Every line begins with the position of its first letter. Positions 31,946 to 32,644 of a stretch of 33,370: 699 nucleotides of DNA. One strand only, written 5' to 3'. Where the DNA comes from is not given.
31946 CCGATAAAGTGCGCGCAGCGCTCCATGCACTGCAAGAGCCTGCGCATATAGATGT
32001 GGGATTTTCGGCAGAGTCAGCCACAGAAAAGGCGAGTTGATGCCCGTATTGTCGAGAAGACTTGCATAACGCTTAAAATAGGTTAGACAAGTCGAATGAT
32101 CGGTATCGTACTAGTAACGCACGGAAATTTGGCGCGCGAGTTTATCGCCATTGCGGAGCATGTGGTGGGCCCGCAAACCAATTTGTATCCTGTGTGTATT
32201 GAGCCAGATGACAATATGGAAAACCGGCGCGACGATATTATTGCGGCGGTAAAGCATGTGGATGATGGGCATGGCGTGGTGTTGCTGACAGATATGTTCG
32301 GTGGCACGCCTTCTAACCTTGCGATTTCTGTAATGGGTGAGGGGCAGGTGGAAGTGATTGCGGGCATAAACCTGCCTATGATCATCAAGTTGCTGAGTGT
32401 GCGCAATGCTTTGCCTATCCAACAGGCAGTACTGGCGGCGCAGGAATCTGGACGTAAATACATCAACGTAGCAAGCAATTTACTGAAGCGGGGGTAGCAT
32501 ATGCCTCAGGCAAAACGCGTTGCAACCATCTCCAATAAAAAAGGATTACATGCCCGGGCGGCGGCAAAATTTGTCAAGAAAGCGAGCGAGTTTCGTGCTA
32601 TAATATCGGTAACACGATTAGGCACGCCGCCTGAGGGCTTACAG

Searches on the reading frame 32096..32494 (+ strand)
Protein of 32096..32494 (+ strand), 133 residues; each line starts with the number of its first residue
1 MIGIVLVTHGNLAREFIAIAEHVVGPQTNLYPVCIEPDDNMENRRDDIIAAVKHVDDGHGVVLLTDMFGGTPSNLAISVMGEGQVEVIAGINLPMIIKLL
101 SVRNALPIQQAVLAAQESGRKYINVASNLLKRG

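Call 20: search_protein_families(library=pfam, proteins=[window:32096-32494:+], max_evalue=0.001)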
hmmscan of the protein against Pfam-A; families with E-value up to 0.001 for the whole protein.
window:32096-32494:+ (133 aa): 1 family
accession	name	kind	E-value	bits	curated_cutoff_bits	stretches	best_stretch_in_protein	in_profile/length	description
PF03610.21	EIIA-man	-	1.7e-29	102.7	21.4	1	3-111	1-111/116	PTS system fructose IIA component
